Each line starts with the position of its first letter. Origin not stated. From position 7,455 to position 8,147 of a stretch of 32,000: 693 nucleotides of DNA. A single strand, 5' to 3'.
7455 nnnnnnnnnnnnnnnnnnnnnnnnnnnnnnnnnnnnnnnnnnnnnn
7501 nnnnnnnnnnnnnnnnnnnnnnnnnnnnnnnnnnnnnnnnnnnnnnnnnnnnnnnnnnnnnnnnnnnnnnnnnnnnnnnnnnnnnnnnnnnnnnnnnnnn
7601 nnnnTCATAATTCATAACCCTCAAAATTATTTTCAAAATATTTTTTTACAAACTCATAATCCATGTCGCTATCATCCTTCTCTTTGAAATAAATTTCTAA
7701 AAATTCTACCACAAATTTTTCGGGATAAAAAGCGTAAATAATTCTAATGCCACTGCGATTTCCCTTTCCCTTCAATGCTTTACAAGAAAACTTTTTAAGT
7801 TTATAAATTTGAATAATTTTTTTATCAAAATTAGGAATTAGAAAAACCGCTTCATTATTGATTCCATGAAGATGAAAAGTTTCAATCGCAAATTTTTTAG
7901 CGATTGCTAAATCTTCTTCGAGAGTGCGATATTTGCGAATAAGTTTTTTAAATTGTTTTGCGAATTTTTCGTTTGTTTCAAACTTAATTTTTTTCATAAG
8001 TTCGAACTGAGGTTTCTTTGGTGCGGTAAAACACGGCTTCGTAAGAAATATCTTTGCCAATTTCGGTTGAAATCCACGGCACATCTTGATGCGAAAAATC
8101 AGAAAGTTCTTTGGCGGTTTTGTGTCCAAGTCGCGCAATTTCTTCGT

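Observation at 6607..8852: Translationally coupled three-gene cassette: XRE-HTH::Panacea(DUF4065)-like antitoxin gene, RelE/ParE-like toxin gene and an unplaceable 333-aa gene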

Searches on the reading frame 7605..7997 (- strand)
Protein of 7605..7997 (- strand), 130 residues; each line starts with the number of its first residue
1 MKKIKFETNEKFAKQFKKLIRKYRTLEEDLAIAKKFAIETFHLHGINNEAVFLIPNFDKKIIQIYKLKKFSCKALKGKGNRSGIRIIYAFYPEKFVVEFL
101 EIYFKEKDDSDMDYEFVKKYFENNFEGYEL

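Call 3: search_protein_families(library=pfam, proteins=[window:7605-7997:-], max_evalue=1)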
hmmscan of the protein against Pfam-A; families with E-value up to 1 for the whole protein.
window:7605-7997:- (130 aa): 0 families

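Call 4: search_protein_families(library=ncbifam, proteins=[window:7605-7997:-], max_evalue=1)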
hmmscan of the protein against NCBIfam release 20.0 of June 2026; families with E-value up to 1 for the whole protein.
window:7605-7997:- (130 aa): 0 families

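Call 6: search_protein_families(library=phrogs, proteins=[window:7605-7997:-], max_evalue=1)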
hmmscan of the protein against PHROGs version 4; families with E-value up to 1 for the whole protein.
window:7605-7997:- (130 aa): 2 families
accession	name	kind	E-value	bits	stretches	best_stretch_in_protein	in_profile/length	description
phrog_5869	-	unknown function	0.01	16.9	1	74-110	53-88/110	-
phrog_1213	-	moron, auxiliary metabolic gene and host takeover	0.59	11.7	0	82-102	60-80/88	RelE-like toxin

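Call 7: search_protein_families(library=padloc, proteins=[window:7605-7997:-], max_evalue=1)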
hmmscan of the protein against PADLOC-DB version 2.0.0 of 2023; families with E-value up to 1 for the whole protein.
window:7605-7997:- (130 aa): 0 families

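Call 8: search_solved_structures(query=window:7605-7997:-, max_evalue=10, show_alignments=2)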
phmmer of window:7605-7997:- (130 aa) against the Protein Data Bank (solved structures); distinct sequences matched with E-value up to 10: 6.
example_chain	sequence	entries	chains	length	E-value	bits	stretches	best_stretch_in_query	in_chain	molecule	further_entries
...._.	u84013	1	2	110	0.0033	21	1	67-113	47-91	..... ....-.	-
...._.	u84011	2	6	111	0.0033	21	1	67-113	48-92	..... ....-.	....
8a0x_C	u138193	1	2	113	0.0034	20.9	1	67-113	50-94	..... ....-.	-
5mje_A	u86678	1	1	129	0.0047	20.5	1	67-113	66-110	Cytotoxic translational repressor of toxin-antitoxin stability system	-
9tv9_C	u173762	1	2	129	0.0059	20.2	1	68-113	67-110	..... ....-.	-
2l47_A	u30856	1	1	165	1.7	12.2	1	39-88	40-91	N-acetylmuramoyl-L-alanine amidase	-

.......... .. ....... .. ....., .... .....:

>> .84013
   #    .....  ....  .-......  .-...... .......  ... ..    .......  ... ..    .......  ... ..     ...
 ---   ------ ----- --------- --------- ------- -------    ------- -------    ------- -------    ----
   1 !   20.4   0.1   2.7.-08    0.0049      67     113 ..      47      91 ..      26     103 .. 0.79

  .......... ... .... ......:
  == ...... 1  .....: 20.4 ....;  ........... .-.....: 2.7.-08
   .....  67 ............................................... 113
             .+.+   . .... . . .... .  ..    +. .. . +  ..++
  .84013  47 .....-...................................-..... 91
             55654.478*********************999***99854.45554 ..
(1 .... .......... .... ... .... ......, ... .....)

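Call 29: find_homologous_proteins(query=window:7605-7997:-, max_evalue=0.001)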
Query window:7605-7997:- (130 aa): 329 proteins with E <= 0.001 among 342 candidates; the best 120 are listed.
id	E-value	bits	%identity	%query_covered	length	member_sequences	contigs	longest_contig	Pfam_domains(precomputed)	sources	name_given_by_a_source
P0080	1.8e-74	266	97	99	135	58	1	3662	-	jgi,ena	jgi:mRNA-degrading endonuclease RelE of RelBE toxin-antitoxin system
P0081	1.3e-66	240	89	99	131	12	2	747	-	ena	-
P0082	9.4e-63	228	82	100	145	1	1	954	-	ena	-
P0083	3.6e-62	226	86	96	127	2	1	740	-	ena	-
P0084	7.3e-62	225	80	100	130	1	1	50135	-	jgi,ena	jgi:mRNA-degrading endonuclease RelE of RelBE toxin-antitoxin system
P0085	4.8e-61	222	78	100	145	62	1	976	-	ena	-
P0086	8.8e-60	218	79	100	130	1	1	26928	-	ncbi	-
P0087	1.6e-59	218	84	96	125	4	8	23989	-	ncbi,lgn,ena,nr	ncbi:MAG: hypothetical protein EBT63_02180 [Proteobacteria bacterium]|nr:hypothetical protein [Pseud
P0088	1.7e-59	217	80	95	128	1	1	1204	-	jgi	jgi:mRNA-degrading endonuclease RelE of RelBE toxin-antitoxin system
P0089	2.1e-59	217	79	100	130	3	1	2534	-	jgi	jgi:mRNA-degrading endonuclease RelE of RelBE toxin-antitoxin system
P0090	3.5e-59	216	82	97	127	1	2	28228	-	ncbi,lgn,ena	-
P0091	6.4e-59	216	79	100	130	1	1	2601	-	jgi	jgi:mRNA-degrading endonuclease RelE of RelBE toxin-antitoxin system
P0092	1.0e-58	215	83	96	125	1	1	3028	-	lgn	-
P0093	1.1e-58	215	78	98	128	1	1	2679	-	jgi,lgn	-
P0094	2.5e-58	214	82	96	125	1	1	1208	-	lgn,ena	-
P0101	1.4e-57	211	81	95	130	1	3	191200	-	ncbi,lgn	-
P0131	8.1e-53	196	72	96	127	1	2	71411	-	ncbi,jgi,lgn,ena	jgi:mRNA-degrading endonuclease RelE of RelBE toxin-antitoxin system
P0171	5.3e-48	180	67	95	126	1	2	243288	-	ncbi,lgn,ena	-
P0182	2.3e-42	162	66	94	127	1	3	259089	-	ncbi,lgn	-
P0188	1.4e-40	156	63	90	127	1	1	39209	-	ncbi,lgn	-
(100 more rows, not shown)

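Call 32: search_solved_structures(query=A2, max_evalue=1, show_alignments=2)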
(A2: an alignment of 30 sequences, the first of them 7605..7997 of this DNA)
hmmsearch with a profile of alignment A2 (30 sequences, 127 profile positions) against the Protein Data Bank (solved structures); distinct sequences matched with E-value up to 1: 8.
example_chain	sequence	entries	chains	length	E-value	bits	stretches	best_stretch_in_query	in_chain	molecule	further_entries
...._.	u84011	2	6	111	4.6e-05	26.5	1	74-119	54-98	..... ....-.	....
8a0x_C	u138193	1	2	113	4.7e-05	26.5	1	74-119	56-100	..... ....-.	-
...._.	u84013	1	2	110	4.7e-05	26.5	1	74-119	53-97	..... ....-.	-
9tv9_C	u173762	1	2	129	4.8e-05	26.5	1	67-119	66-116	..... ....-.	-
5mje_A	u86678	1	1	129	6e-05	26.2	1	74-119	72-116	Cytotoxic translational repressor of toxin-antitoxin stability system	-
5uen_A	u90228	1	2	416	0.24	14.5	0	19-103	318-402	Adenosine receptor A1,Soluble cytochrome b562,Adenosine receptor A1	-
9jzo_A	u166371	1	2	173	0.55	13.4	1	26-118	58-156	Endolysine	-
7e1t_C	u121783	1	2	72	0.81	12.8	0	9-50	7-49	Isoform 2 of Nuclear distribution protein nudE homolog 1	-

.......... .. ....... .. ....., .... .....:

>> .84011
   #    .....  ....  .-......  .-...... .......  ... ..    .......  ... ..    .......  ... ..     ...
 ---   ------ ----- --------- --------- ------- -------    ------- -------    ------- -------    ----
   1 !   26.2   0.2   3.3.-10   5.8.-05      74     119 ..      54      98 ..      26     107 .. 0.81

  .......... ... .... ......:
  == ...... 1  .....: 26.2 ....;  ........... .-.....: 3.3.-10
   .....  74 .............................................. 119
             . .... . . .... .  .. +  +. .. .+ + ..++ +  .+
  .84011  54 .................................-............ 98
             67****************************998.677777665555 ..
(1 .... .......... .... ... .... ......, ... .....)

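Call 35: search_protein_families(library=pfam, alignment_id=A2, max_evalue=1)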
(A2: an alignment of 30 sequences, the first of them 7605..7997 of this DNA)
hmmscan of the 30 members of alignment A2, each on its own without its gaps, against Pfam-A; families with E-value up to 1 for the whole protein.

A. member 1, window:7605-7997:- (130 aa): 0 families

B. families by the number of members that match (of 30 scanned): 15 families
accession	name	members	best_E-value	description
PF15821.10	DUF4709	6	0.0071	Domain of unknown function (DUF4709)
PF01541.30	GIY-YIG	5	0.11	GIY-YIG catalytic domain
PF11696.13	DUF3292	4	0.022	Protein of unknown function (DUF3292)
PF17573.8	GA-like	3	0.00032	GA-like domain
PF24139.1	TPR_TNPO3_IPO13_4th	3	0.065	Transportin-3/Importin-13 fourth TPR domain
PF14106.11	DUF4279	2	0.11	Domain of unknown function (DUF4279)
PF16318.11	DUF4957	1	0.067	Domain of unknown function (DUF4957)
PF06296.18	RelE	1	0.069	RelE toxin of RelE / RelB toxin-antitoxin system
PF10884.14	DUF2683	1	0.078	Protein of unknown function (DUF2683)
PF22515.2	DUF6996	1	0.09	Domain of unknown function (DUF6996)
PF05711.17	TylF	1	0.097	Macrocin-O-methyltransferase (TylF)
PF12536.13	DUF3734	1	0.1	Patatin phospholipase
PF08580.15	KAR9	1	0.15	Yeast cortical protein KAR9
PF16277.11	DUF4926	1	0.43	Domain of unknown function (DUF4926)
PF18688.6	DUF5638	1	0.46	Family of unknown function (DUF5638)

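Call 37: find_encoding_contigs(protein=P0084, flank=5000, max_places=2)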
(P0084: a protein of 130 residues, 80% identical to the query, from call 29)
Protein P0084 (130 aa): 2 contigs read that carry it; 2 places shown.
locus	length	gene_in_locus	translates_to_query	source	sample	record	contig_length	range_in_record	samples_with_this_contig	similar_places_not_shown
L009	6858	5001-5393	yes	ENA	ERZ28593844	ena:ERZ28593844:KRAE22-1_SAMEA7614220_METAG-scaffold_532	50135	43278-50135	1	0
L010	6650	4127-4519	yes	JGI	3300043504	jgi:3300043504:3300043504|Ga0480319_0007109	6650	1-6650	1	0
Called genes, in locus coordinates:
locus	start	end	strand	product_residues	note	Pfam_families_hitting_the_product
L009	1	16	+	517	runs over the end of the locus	-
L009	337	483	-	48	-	PF10013:DUF2256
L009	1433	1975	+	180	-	-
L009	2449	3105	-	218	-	-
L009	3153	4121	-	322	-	PF04383:KilA-N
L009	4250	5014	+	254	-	PF01381:HTH_3, PF13443:HTH_26 (weak), PF13274:SocA_Panacea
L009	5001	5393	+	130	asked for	-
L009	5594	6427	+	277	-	PF09509:Hypoth_Ymh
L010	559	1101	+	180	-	-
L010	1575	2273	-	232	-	-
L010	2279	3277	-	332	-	PF04383:KilA-N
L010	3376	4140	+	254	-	PF01381:HTH_3, PF13443:HTH_26 (weak), PF13274:SocA_Panacea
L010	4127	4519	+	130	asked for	-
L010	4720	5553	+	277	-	PF09509:Hypoth_Ymh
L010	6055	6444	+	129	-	-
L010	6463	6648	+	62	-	?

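Call 38: find_encoding_contigs(protein=P0101, flank=5000, max_places=3)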
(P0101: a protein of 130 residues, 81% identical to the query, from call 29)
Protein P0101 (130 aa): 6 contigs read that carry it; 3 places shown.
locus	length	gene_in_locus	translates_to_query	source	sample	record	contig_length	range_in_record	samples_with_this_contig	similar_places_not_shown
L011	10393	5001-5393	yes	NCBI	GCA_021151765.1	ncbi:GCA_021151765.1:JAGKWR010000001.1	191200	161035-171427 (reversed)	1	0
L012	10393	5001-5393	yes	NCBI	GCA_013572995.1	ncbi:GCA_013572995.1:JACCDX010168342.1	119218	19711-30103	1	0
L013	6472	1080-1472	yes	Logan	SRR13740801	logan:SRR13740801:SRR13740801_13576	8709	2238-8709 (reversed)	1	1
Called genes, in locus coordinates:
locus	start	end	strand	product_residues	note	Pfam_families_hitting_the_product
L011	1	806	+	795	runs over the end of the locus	PF02190:LON_substr_bdg, PF13401:AAA_22 (faint), PF00004:AAA, PF07728:AAA_5, PF22667:Lon_lid, PF05362:Lon_C, PF13541:ChlI (weak)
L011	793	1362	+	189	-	PF06414:Zeta_toxin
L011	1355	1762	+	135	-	-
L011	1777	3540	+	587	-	PF14849:YidC_periplas, PF02096:60KD_IMP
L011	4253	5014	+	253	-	PF01381:HTH_3 (weak), PF13443:HTH_26 (weak), PF13274:SocA_Panacea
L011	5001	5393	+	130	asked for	-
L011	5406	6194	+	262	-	-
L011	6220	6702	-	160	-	PF00578:AhpC-TSA, PF08534:Redoxin, PF00255:GSHPx (weak), PF00085:Thioredoxin (weak), PF13098:Thioredoxin_2, PF13905:Thioredoxin_8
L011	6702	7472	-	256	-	PF20260:PUA_4, PF04452:Methyltrans_RNA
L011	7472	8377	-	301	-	PF00892:EamA, PF03151:TPT (weak), PF00892:EamA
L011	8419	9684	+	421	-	PF00528:BPD_transp_1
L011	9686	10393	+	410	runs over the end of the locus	PF11812:DUF3333, PF00528:BPD_transp_1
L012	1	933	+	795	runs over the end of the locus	PF02190:LON_substr_bdg, PF13401:AAA_22 (faint), PF00004:AAA, PF07728:AAA_5, PF22667:Lon_lid, PF05362:Lon_C, PF13541:ChlI (weak)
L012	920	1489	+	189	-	PF06414:Zeta_toxin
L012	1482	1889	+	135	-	-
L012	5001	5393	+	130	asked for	-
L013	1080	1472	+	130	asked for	-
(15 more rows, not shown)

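Call 39: find_encoding_contigs(protein=P0171, flank=5000, max_places=2)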
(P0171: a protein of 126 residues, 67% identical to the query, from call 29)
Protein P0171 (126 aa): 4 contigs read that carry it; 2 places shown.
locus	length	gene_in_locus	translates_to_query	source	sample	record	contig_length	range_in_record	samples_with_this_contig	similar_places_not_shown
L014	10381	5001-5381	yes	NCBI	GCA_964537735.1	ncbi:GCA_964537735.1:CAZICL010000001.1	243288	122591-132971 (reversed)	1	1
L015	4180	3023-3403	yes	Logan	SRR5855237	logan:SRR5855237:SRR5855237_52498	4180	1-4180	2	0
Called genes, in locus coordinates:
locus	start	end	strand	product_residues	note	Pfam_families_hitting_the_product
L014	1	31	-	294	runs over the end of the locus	PF01063:Aminotran_4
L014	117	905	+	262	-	PF00535:Glycos_transf_2, PF10111:Glyco_tranf_2_2 (weak), PF13641:Glyco_tranf_2_3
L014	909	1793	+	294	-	PF02219:MTHFR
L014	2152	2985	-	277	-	PF00512:HisKA, PF02518:HATPase_c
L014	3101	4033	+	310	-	PF00126:HTH_1, PF03466:LysR_substrate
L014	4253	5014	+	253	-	PF01381:HTH_3, PF13274:SocA_Panacea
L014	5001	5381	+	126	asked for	-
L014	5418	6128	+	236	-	PF00551:Formyl_trans_N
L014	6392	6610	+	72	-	PF01176:eIF-1a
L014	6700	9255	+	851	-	PF01751:Toprim, PF01131:Topoisom_bac, PF01396:Zn_ribbon_Top1, PF13368:Toprim_C_rpt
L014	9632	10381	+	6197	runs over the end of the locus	-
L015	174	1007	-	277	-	PF00512:HisKA, PF02518:HATPase_c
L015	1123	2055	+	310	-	PF00126:HTH_1, PF03466:LysR_substrate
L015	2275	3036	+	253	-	PF01381:HTH_3, PF13274:SocA_Panacea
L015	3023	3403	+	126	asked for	-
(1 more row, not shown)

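Call 46: predict_structure(alignment_id=A2)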
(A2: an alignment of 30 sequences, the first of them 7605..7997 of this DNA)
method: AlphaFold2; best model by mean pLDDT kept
length: 130 residues; sequences in the alignment: 30
mean_pLDDT: 83.2   pTM: 0.80
mean pLDDT of the five models: 83.2, 82.9, 82.7, 82.7, 79.9
residues with pLDDT >= 90: 56; 70-90: 49; 50-70: 24; < 50: 1
segments of 3 or more residues with pLDDT < 50: none
pLDDT, mean of each block of 10 residues (from residue 1): 91 93 88 92 90 88 85 61 86 95 75 75 64
secondary structure, 60 per line:
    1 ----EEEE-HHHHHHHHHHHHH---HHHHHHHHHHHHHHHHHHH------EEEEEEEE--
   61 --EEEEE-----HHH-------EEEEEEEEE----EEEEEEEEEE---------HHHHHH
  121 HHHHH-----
elements in order: E5-8 H10-22 H26-44 E51-58 E63-67 E83-91 E96-105 H115-125

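Call 55: search_protein_families(library=pfam, proteins=[L011:5406-6194:+, L009:5594-6427:+], max_evalue=0.01)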
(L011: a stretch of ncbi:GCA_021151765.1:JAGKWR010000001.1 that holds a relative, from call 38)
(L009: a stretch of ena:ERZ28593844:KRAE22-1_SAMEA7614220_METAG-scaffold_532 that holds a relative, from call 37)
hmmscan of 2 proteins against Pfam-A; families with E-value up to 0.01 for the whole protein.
L011:5406-6194:+ (262 aa): 1 family
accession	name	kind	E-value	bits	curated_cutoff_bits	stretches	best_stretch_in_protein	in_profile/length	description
PF11185.13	DUF2971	-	0.00033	22.4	22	1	116-190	1-88/89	Protein of unknown function (DUF2971)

L009:5594-6427:+ (277 aa): 1 family
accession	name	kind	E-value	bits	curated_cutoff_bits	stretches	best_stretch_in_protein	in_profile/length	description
PF09509.15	Hypoth_Ymh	-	4.7e-43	146.3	25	1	140-263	1-119/119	Protein of unknown function (Hypoth_ymh)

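Call 56: search_protein_families(library=padloc, proteins=[L011:5406-6194:+, L009:5594-6427:+], max_evalue=0.01)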
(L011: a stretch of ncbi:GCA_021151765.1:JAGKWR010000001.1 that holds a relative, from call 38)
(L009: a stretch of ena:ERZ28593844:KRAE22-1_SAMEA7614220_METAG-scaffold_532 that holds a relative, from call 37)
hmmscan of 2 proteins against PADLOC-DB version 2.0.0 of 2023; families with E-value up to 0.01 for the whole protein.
L011:5406-6194:+ (262 aa): 4 families
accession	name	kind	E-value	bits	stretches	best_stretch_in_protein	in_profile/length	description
PDLC04993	PDC-S31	-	2.7e-24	83.8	1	99-261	70-237/245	-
PDLC04994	PDC-S31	-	7.4e-11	39.9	1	15-258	16-262/273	-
PDLC04991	PDC-S31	-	2.4e-07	28.7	1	23-228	11-180/208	-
PDLC04990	PDC-S31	-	3.7e-06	24.9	1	20-253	11-242/259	-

L009:5594-6427:+ (277 aa): 3 families
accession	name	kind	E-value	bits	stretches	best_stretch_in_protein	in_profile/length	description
PDLC03987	PD-Lambda-3_B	-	1.5e-85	284.7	1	1-268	1-265/270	-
PDLC03988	PD-Lambda-3_B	-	2.9e-60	201.4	1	1-221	1-218/222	-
PDLC02412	Aga_HEPN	-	1e-12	45.8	1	142-266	254-379/382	Class II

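Call 59: fold_search(model_id=the predicted structure, library=pdb)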
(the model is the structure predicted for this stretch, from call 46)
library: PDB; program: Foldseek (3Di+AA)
matches with E <= 10: 466; with E <= 0.001: 1
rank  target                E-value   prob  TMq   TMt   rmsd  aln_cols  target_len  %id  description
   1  1wmi_A                7.1e-04  1.00  0.48  0.67   4.0       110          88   13  Crystal structure of archaeal RelE-RelB complex from Pyrococcus horikoshii OT3 (released 2005-03-15)
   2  8a0x_D                3.0e-03  1.00  0.49  0.56   5.6       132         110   23  Crystal structure of the HigB2-HigA2 tetramer in complex with operator DNA (released 2023-05-03)
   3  8a0x_C                3.8e-03  0.98  0.42  0.49   6.0       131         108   22  Crystal structure of the HigB2-HigA2 tetramer in complex with operator DNA (released 2023-05-03)
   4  5mje_A                9.7e-03  1.00  0.51  0.58   5.5       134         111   19  Crystal structure of the HigB2 toxin in complex with Nb8 (released 2017-04-05)
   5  4fxh_B                1.1e-02  0.99  0.45  0.58   7.3       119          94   23  Crystal structure of the isolated E. coli RelE toxin, P212121 form (released 2012-08-29)
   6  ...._C                1.8e-02  0.98  0.45  0.52   6.0       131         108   22  Crystal structure of the HigB2 toxin in complex with Nb2 (released 2017-04-05)
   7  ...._D                1.9e-02  0.99  0.46  0.58   4.5       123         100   20  Crystal structure of the HigB2 toxin in complex with Nb6 (released 2017-04-05)
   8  4fxe_E                1.9e-02  0.92  0.34  0.49   6.4       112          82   16  Crystal structure of the intact E. coli RelBE toxin-antitoxin complex (released 2012-08-29)
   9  4fxe_F                2.1e-02  0.98  0.41  0.61   4.3       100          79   19  Crystal structure of the intact E. coli RelBE toxin-antitoxin complex (released 2012-08-29)
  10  2otr_MODEL_1_A        2.2e-02  0.99  0.45  0.61   5.2       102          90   15  Solution Structure of Conserved Hypothetical Protein HP0892 from Helicobacter pylori (released 2007-12-18)
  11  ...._E                2.2e-02  0.98  0.47  0.55   5.7       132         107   20  Crystal structure of the HigB2 toxin in complex with Nb2 (released 2017-04-05)
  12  6af4_C                2.6e-02  0.97  0.48  0.52   4.3       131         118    9  Toxin-Antitoxin module from Streptococcus pneumoniae (released 2019-08-14)
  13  7v6w_F                3.0e-02  0.99  0.47  0.66   4.8       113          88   12  Crystal structure of heterohexameric Sa2YoeB-Sa2YefM complex bound to 26bp-DNA (released 2021-12-15)
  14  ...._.                3.6e-02  0.98  0.46  0.56   4.8       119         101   20  Crystal structure of the HigB2 toxin in complex with Nb6 (released 2017-04-05)
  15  9w3a_B                4.1e-02  0.93  0.44  0.49   5.8       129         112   10  Crystal structure of PfiAT toxin-antitoxin complex (released 2026-02-11)
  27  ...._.                9.1e-02  0.84  0.42  0.50   6.2       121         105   20  Crystal structure of the HigB2 toxin in complex with Nb2 (released 2017-04-05)
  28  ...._G                9.7e-02  0.82  0.45  0.53   6.2       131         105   19  Crystal structure of the HigB2 toxin in complex with Nb2 (released 2017-04-05)
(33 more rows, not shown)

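Call 64: find_encoding_contigs(protein=P0131, flank=4000, max_places=3)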
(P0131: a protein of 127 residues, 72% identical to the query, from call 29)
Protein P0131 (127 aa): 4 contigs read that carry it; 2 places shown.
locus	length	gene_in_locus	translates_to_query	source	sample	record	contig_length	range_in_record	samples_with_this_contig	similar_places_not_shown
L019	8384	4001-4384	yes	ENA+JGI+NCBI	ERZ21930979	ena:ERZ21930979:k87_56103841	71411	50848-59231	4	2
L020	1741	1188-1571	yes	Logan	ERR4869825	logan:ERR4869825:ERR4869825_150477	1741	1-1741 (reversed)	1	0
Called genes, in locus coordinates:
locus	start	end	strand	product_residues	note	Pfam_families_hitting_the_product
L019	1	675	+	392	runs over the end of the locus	PF00155:Aminotran_1_2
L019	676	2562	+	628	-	PF01757:Acyl_transf_3, PF19040:SGNH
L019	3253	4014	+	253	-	PF01381:HTH_3, PF13443:HTH_26 (weak), PF13274:SocA_Panacea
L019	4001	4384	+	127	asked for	-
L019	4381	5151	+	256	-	PF00149:Metallophos, PF12850:Metallophos_2 (weak)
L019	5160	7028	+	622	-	PF02463:SMC_N, PF11398:DUF2813 (weak), PF13175:AAA_15, PF13476:AAA_23, PF13304:AAA_21, PF20469:OLD-like_TOPRIM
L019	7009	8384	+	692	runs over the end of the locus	PF00580:UvrD-helicase, PF13245:AAA_19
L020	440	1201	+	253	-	PF01381:HTH_3, PF13443:HTH_26 (weak), PF13274:SocA_Panacea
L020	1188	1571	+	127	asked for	-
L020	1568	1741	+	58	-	?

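Call 65: find_encoding_contigs(protein=P0182, flank=4000, max_places=3)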
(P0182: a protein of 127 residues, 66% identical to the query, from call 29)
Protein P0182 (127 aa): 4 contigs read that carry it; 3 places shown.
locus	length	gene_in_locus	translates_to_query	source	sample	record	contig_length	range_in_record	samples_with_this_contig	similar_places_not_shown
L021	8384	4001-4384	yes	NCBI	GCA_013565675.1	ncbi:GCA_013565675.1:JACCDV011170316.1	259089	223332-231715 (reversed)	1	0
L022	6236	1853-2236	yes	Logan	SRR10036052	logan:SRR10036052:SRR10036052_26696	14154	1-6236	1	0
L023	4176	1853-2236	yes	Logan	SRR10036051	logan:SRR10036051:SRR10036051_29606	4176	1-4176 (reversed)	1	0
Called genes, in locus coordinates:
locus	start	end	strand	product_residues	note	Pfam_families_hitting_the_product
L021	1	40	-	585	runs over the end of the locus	PF20275:CTD10 (weak), PF10088:DUF2326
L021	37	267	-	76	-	PF20293:MC6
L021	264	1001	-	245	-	PF20275:CTD10 (weak)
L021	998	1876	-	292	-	PF01909:NTP_transf_2 (faint), PF18765:Polbeta (weak), PF05168:HEPN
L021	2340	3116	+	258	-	PF01209:Ubie_methyltran, PF13489:Methyltransf_23, PF13847:Methyltransf_31, PF08241:Methyltransf_11, PF08242:Methyltransf_12, PF13649:Methyltransf_25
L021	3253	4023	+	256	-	PF13443:HTH_26, PF01381:HTH_3, PF13274:SocA_Panacea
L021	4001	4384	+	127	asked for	-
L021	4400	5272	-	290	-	PF00892:EamA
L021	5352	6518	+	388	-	-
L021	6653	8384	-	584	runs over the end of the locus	PF00664:ABC_membrane, PF02463:SMC_N (faint), PF00005:ABC_tran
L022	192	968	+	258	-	PF01209:Ubie_methyltran, PF13489:Methyltransf_23, PF13847:Methyltransf_31, PF08241:Methyltransf_11, PF08242:Methyltransf_12, PF13649:Methyltransf_25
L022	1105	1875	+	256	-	PF13443:HTH_26, PF01381:HTH_3, PF13274:SocA_Panacea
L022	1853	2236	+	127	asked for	-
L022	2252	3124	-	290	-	PF00892:EamA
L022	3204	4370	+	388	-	-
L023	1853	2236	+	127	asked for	-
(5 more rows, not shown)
